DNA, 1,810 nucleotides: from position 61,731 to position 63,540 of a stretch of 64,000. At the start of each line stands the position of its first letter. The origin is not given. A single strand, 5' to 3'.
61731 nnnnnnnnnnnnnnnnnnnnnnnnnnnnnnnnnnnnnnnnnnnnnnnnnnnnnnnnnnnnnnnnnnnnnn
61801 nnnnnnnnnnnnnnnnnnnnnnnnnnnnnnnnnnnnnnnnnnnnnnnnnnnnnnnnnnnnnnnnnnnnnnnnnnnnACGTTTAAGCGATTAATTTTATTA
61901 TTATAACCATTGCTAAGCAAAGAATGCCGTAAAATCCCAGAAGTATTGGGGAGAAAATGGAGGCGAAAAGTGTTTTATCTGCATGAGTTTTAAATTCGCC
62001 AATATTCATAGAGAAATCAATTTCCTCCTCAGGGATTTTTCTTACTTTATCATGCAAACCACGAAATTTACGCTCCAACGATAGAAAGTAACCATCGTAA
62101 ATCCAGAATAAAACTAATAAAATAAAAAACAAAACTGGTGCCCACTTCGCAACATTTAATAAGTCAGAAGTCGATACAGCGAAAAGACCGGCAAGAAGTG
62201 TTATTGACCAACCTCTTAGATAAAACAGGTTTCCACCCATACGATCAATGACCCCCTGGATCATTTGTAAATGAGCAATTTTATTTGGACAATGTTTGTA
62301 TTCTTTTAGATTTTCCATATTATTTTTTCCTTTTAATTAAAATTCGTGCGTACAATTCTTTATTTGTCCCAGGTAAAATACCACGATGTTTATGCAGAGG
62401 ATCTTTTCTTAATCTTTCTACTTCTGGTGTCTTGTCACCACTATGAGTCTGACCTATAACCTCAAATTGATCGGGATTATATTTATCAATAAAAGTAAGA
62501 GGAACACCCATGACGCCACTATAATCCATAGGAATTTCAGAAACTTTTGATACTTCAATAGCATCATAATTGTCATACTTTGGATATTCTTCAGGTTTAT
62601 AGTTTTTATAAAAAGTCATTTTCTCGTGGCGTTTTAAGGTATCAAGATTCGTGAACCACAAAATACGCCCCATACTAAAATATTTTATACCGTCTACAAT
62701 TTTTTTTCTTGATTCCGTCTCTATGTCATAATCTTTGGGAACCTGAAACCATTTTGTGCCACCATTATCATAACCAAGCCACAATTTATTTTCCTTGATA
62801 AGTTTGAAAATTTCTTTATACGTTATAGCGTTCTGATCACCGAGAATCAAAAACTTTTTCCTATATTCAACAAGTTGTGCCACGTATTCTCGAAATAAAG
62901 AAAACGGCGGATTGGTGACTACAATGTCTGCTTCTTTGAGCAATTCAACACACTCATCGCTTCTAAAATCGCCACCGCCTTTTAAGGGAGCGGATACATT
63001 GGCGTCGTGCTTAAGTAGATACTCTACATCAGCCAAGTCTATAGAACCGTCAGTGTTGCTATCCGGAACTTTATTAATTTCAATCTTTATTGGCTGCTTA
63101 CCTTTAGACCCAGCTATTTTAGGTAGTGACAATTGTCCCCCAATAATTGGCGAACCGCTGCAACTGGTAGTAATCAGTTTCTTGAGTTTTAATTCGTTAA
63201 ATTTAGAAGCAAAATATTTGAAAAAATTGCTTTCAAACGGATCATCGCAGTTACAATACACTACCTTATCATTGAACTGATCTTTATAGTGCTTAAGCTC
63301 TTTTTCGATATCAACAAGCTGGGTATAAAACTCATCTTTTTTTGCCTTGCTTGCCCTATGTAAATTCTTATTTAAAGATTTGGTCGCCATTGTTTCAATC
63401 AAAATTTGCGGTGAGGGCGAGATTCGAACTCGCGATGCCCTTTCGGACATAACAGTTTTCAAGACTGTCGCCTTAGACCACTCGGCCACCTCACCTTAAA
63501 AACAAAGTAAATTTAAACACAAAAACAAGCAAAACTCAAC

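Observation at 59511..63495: tRNA-Ser-adjacent five-gene defence operon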

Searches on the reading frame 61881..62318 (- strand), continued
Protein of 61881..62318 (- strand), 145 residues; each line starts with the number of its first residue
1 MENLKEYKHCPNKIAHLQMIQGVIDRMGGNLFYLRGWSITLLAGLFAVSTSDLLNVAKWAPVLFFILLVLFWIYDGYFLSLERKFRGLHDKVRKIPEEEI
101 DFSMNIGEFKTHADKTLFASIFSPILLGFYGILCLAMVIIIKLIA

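Call 56: search_protein_representatives(alignment_id=A1)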
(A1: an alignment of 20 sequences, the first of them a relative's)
Query: 20 sequences, 145 profile positions. Proteins with E-value up to 0.001 (for the whole library): 4783; up to 1e-10: 2914; up to 1e-30: 75. The best 150 are listed.
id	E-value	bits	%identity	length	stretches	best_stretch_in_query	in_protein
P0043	5.6e-67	240.4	-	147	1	3-144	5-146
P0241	1.6e-50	187.0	-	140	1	7-144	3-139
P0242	2.0e-42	160.7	-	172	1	11-139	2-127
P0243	1.6e-39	151.3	-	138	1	8-143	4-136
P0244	4.0e-39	150.0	-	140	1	10-142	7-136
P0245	5.5e-39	149.6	-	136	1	10-143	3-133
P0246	4.1e-38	146.7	-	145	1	6-142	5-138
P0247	4.2e-38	146.7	-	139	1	11-144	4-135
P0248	1.1e-36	142.1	-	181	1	12-144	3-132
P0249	2.1e-36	141.2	-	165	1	11-140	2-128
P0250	3.0e-36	140.7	-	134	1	10-143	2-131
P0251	3.7e-36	140.4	-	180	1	6-141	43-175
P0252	7.2e-36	139.4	-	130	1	12-142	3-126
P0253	7.5e-36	139.4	-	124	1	19-144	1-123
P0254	7.9e-36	139.3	-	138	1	8-142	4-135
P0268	3.5e-33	130.8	-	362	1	8-142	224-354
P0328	5.2e-30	120.4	-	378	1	7-142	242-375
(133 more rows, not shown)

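Call 60: search_protein_families(library=pfam, alignment_id=A4, max_evalue=0.01)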
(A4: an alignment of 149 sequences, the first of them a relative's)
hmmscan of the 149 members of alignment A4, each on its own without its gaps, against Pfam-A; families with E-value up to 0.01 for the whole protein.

A. member 1, P0001 (145 aa): 0 families

B. families by the number of members that match (of 149 scanned): 15 families
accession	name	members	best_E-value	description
PF11683.13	DUF3278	21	9.4e-06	Protein of unknown function (DUF3278)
PF10028.14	DUF2270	7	1.4e-05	Predicted integral membrane protein (DUF2270)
PF05814.16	Ac76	4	0.00023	Orf76 (Ac76)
PF24838.2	8xMP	3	3.8e-05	Octameric membrane protein family (8xMP)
PF18163.6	LD_cluster2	1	1.7e-15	SLOG cluster2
PF18180.6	LD_cluster3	1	0.00038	SLOG cluster3 family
PF13748.11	ABC_membrane_3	1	0.0006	ABC transporter transmembrane region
PF05366.16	Sarcolipin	1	0.0012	Sarcolipin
PF08702.15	Fib_alpha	1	0.0014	Fibrinogen alpha/beta chain family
PF24243.1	Phage_tail_C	1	0.0021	Phage tail tip domain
PF17421.7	DUF5409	1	0.0022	Family of unknown function (DUF5409)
PF07695.17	7TMR-DISM_7TM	1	0.0039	7TM diverse intracellular signalling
PF17078.10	SHE3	1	0.0047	SWI5-dependent HO expression protein 3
PF13727.12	CoA_binding_3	1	0.0049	CoA-binding domain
PF13347.12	MFS_2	1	0.0092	MFS/sugar transport protein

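Call 67: search_protein_families(library=pfam, proteins=[L031:7992-8390:+, L036:7947-8507:+, P0268, P0328, L043:6655-7899:+, L043:9461-10612:+, L002:9277-9678:+, L002:4873-5979:+], max_evalue=1)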
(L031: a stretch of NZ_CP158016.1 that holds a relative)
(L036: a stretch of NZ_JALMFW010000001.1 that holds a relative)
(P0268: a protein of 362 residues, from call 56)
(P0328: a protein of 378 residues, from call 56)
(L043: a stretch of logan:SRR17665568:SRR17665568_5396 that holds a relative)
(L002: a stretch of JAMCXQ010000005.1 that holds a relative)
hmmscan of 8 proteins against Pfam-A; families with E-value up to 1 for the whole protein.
L031:7992-8390:+ (132 aa): 0 families

L036:7947-8507:+ (186 aa): 3 families
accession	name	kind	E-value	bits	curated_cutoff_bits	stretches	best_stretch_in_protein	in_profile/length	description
PF09996.14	DUF2237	-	0.014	15.7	25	1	22-109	19-111/115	Uncharacterized protein conserved in bacteria (DUF2237)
PF04932.20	Wzy_C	-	0.21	11.8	31.7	1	124-178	8-65/149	O-Antigen ligase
PF19744.4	DUF6232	-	0.27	12.1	27.4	1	134-176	36-76/117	Family of unknown function (DUF6232)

P0268 (362 aa): 1 family
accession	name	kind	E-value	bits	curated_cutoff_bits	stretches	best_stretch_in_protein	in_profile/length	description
PF13188.13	PAS_8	-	0.17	12.3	21.8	1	32-66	3-39/65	PAS domain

P0328 (378 aa): 3 families
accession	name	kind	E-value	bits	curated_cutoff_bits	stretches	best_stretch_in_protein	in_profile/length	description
PF18163.6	LD_cluster2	-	1.7e-15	57.7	25.3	1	10-198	2-199/264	SLOG cluster2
PF18180.6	LD_cluster3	-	0.00038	20.6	25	1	35-75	9-48/170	SLOG cluster3 family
PF18185.7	STALD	-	0.011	15.6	24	1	128-236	94-207/211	Sir2- and TIR-associating SLOG family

L043:6655-7899:+ (414 aa): 1 family
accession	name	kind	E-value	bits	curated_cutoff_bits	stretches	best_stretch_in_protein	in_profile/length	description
PF10592.14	AIPR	-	1.5e-21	77.8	25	1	56-369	4-285/308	AIPR protein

L043:9461-10612:+ (383 aa): 3 families
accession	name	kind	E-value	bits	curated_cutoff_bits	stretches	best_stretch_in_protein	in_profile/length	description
PF02661.23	Fic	-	2.4e-17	64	24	1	111-213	2-93/93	Fic/DOC family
PF13784.11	Fic_N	-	0.018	15.5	26.7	1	53-98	34-78/82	Fic/DOC family N-terminal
PF00519.23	PPV_E1_C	-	0.081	12.5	26.5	0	149-200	197-246/289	Papillomavirus helicase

L002:9277-9678:+ (133 aa): 1 family
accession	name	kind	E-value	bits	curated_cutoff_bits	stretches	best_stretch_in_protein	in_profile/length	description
PF02452.23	PemK_toxin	-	1.4e-07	32.1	23.1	1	33-131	4-108/109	PemK-like, MazF-like toxin of type II toxin-antitoxin system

L002:4873-5979:+ (368 aa): 40 families (the best 25 are shown)
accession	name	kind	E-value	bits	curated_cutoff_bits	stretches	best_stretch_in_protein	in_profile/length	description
PF13177.12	DNA_pol3_delta2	-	1.6e-48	165.2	27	1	20-180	1-160/161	DNA polymerase III, delta subunit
PF22608.2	DNAX_ATPase_lid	-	2.5e-14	53.2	27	1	185-229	2-46/49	DNA polymerase III clamp loader subunit, ATPase lid domain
PF00004.35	AAA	-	5.4e-14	53.2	21.2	1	42-175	2-126/131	ATPase family associated with various cellular activities (AAA)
PF12169.13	DNA_pol3_gamma3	-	5.4e-14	52.6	24.4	1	236-365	1-128/143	DNA polymerase III subunits gamma and tau domain III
PF13401.12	AAA_22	-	6.6e-07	30.1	27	1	42-162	9-127/130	AAA domain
PF05496.18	RuvB_N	-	7.4e-07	29.5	27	1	11-68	2-63/159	Holliday junction DNA helicase RuvB P-loop domain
PF07728.20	AAA_5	-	4.9e-06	27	22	1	42-147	3-92/139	AAA domain (dynein-related subfamily)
PF13191.12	AAA_16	-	9.4e-06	26.7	32.6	1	18-148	2-159/167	AAA ATPase domain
PF13173.12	AAA_14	-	2.1e-05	25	27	1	40-151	4-91/129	AAA domain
PF03215.21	Rad17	-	3.3e-05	24.4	23.8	1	7-68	10-75/186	Rad17 P-loop domain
PF01078.27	Mg_chelatase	-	0.00011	22.2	20.3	1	15-63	2-47/207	Magnesium chelatase, subunit ChlI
PF04851.21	ResIII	-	0.00012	22.4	22.5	1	116-146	120-151/164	Type III restriction enzyme, res subunit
PF07724.20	AAA_2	-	0.00075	20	27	1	41-147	6-101/166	AAA domain (Cdc48 subfamily)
PF13238.12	AAA_18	-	0.001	20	29.4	1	43-74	3-33/128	AAA domain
PF21694.2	DNA_pol3_delta_C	-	0.0012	19.3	27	1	252-297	3-48/121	DNA polymerase III delta subunit, C-terminal domain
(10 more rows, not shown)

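Call 79: search_protein_families(library=pfam, proteins=[L028:4094-6283:+, L016:1408-5616:+, L016:5619-6563:+, L021:5088-8000:+, L021:3162-5084:+, L026:2841-6089:+, L026:5968-6909:+, L026:6961-7734:+, L027:9138-10265:+, L027:10262-11254:+], max_evalue=0.0001)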
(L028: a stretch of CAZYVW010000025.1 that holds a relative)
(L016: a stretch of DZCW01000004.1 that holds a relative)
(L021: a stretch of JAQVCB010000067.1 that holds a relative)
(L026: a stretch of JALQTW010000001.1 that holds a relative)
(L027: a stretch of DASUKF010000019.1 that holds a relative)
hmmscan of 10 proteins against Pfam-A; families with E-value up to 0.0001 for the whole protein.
L028:4094-6283:+ (729 aa): 1 family
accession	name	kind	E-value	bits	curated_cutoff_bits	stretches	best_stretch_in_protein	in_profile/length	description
PF13589.12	HATPase_c_3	-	2.3e-06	28.1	25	1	28-112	7-83/137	Histidine kinase-, DNA gyrase B-, and HSP90-like ATPase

L016:1408-5616:+ (1402 aa): 2 families
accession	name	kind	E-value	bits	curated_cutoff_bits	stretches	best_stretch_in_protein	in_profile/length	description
PF04851.21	ResIII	-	1.3e-16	61.4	22.5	1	166-338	3-163/164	Type III restriction enzyme, res subunit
PF07669.17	Eco57I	-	1.4e-15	58.3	25.3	1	945-1093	1-171/171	Eco57I restriction-modification methylase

L016:5619-6563:+ (314 aa): 0 families

L021:5088-8000:+ (970 aa): 3 families
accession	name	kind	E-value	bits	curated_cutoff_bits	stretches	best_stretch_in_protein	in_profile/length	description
PF19778.5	RE_endonuc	-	1.3e-39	134.8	23.4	1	864-966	1-107/108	Endonuclease domain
PF04851.21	ResIII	-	2.2e-12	47.6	22.5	1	89-256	25-161/164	Type III restriction enzyme, res subunit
PF00270.35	DEAD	-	1e-09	38.8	26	1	83-256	10-159/167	DEAD/DEAH box helicase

L021:3162-5084:+ (640 aa): 1 family
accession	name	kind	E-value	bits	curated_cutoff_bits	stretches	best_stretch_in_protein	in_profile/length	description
PF01555.25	N6_N4_Mtase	-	8.5e-29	101.5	26.7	1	114-445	1-203/221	DNA methylase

L026:2841-6089:+ (1082 aa): 0 families

L026:5968-6909:+ (313 aa): 1 family
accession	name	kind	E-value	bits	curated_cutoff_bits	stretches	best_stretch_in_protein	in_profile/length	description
PF12705.13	PDDEXK_1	-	7.6e-37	128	22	1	49-309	2-247/247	PD-(D/E)XK nuclease superfamily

L026:6961-7734:+ (257 aa): 0 families

L027:9138-10265:+ (375 aa): 1 family
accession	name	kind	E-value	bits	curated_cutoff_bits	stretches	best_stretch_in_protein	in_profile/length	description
PF00145.23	DNA_methylase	-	9e-70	236.1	22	1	13-343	2-322/324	C-5 cytosine-specific DNA methylase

L027:10262-11254:+ (330 aa): 0 families

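Call 93: fold_search(model_id=the predicted structure, library=pdb)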
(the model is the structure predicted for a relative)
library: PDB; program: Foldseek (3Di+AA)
matches with E <= 10: 132; with E <= 0.001: 0
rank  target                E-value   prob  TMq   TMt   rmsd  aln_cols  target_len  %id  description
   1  9s97_C                1.0e+00  0.75  0.48  0.37  14.6       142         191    8  CdvB2 filament - low twist (released 2026-01-28)
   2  9s99_B                1.3e+00  0.84  0.54  0.40  15.3       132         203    8  CdvB2 filament - high twist, class B (released 2026-01-28)
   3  4hz4                  1.5e+00  0.10  0.22  0.16  13.8       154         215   14  Crystal structure of glutathione s-transferase b4xh91 (target efi-501787) from actinobacillus pleuropneumoniae (released 2012-11-28)
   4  9s98_A                1.5e+00  0.60  0.46  0.37  14.4       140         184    8  CdvB2 filament - high twist, class A (released 2026-01-28)
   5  9s99_A                1.7e+00  0.69  0.51  0.41  17.5       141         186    8  CdvB2 filament - high twist, class B (released 2026-01-28)
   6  7mzt_I                1.8e+00  0.14  0.28  0.29  13.8       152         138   10  Borrelia burgdorferi BBK32-C in complex with an autolytic fragment of human C1r at 4.1A (released 2021-09-29)
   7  2v0o_C                1.9e+00  0.13  0.29  0.19  35.2       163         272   14  FCHO2 F-BAR domain (released 2007-06-26)
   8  2v0o_B                2.0e+00  0.13  0.29  0.19  35.4       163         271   14  FCHO2 F-BAR domain (released 2007-06-26)
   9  4tql_A                2.1e+00  0.09  0.25  0.17  20.3       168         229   10  Computationally designed three helix bundle (released 2014-10-15)
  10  4dci_B                2.4e+00  0.82  0.52  0.51   8.6       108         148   13  Crystal structure of unknown funciton protein from Synechococcus sp. WH 8102 (released 2012-02-01)
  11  9s98_C                2.4e+00  0.57  0.52  0.40  14.6       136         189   10  CdvB2 filament - high twist, class A (released 2026-01-28)
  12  6dg6_C                2.4e+00  0.18  0.29  0.39  15.8       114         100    7  Structure of a de novo designed Interleukin-2/Interleukin-15 mimetic (released 2019-01-16)
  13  9dzw_A                2.4e+00  0.11  0.25  0.25  19.7       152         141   12  De novo calcium channel hexamer, CalC6_3 with DHR extensions (released 2025-10-01)
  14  9vu9_A                2.6e+00  0.72  0.50  0.22   5.6       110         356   12  channel D complex with 4 (released 2026-03-11)
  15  6iuh_A                2.8e+00  0.13  0.27  0.30  18.3       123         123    9  Crystal structure of GIT1 PBD domain in complex with Liprin-alpha2 (released 2019-02-20)
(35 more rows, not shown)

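Call 99: search_protein_families(library=padloc, proteins=[L019:2444-2935:+, L019:3365-4060:+, L043:6655-7899:+, L043:10618-11781:+, L002:9909-11078:+], max_evalue=0.00001)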
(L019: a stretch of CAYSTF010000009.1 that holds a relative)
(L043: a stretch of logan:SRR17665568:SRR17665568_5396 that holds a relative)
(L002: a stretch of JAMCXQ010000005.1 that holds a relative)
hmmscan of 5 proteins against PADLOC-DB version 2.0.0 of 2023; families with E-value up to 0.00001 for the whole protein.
L019:2444-2935:+ (163 aa): 4 families
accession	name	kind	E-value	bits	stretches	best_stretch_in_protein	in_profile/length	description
PDLC00433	ThsB1|ThsB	-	3.6e-74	246.2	1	5-163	2-164/164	TIR-like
PDLC04688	PDC-M50B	-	3.4e-62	207.4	1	5-161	2-160/162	-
PDLC00431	ThsB1|ThsB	-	4.4e-50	168.2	1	5-161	2-161/162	TIR-like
PDLC00418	ThsB1|ThsB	-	8.1e-10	36.8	1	4-103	3-104/155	TIR-like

L019:3365-4060:+ (231 aa): 2 families
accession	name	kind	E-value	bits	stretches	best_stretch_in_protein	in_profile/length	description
PDLC00428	ThsB1|ThsB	-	2.1e-64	215.8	1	6-229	2-218/219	TIR-like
PDLC00438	ThsB1|ThsB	-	3e-17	61.3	1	57-228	33-204/206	TIR-like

L043:6655-7899:+ (414 aa): 0 families

L043:10618-11781:+ (387 aa): 4 families
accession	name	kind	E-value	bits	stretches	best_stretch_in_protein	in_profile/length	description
PDLC03418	REase_II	-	1.5e-82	275.7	1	4-386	3-371/372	Type II restriction enzyme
PDLC03877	NsnA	-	1.1e-26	92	1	33-241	63-290/385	-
PDLC04027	PD-T4-2_A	-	2.2e-14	51.3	1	33-239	50-282/363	-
PDLC04151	HEC-05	-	8.3e-06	22.8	0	37-78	41-81/600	-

L002:9909-11078:+ (389 aa): 4 families
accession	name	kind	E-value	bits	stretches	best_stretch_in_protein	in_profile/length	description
PDLC03418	REase_II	-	3.5e-82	274.5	1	5-388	4-371/372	Type II restriction enzyme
PDLC03877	NsnA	-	1.2e-26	91.9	1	33-186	63-221/385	-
PDLC04027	PD-T4-2_A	-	2.2e-14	51.3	1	32-240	49-281/363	-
PDLC04151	HEC-05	-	9.7e-06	22.6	0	81-104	114-137/600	-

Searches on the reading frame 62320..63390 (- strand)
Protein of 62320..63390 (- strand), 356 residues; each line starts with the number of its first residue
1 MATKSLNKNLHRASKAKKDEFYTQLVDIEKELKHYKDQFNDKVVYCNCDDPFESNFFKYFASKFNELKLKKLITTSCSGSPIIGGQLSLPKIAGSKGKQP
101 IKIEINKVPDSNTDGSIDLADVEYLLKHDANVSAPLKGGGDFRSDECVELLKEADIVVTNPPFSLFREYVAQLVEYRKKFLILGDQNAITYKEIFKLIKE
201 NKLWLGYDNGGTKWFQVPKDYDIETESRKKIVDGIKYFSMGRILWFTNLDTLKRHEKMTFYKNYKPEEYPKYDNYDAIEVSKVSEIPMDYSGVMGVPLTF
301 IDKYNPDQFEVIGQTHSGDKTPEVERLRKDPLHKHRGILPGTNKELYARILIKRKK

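Call 4: search_protein_families(library=pfam, proteins=[window:62320-63390:-], max_evalue=0.1)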
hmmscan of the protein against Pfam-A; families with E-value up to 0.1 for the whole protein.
window:62320-63390:- (356 aa): 2 families
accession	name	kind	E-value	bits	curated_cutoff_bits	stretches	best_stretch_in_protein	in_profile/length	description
PF13651.11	EcoRI_methylase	-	4.8e-140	467.2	26.4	1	9-355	1-345/345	Adenine-specific methyltransferase EcoRI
PF13499.12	EF-hand_7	-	0.0097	16.7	30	1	110-155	12-50/67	EF-hand domain pair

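Call 5: search_protein_families(library=padloc, proteins=[window:62320-63390:-], max_evalue=0.1)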
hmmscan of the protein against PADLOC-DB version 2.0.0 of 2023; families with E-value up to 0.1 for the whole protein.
window:62320-63390:- (356 aa): 1 family
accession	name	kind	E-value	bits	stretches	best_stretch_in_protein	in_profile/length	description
PDLC03297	MTase_II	-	6.1e-124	411.7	1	1-356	1-329/332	Type II methyltransferase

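Call 7: search_protein_families(library=ncbifam, proteins=[window:62320-63390:-], max_evalue=0.1)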
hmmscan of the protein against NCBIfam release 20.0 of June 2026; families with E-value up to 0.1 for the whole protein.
window:62320-63390:- (356 aa): 1 family
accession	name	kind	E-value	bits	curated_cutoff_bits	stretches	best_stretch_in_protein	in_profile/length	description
NF009825.0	PRK13302.1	equivalog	0.069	12.6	253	0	149-201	63-115/271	aspartate dehydrogenase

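Call 8: search_protein_families(library=phrogs, proteins=[window:62320-63390:-], max_evalue=0.1)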
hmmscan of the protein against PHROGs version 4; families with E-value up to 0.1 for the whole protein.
window:62320-63390:- (356 aa): 3 families
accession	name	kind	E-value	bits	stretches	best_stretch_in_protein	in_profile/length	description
phrog_799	-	other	1e-05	25.9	1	137-201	270-333/458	DNA methyltransferase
phrog_2713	-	unknown function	0.0021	18.1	1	128-176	266-313/520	-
phrog_29624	-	unknown function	0.013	16.7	1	22-48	24-50/60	-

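Call 77: search_solved_structures(query=window:62320-63390:-, max_evalue=0.01)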
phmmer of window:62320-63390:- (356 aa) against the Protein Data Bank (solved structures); distinct sequences matched with E-value up to 0.01: 0.
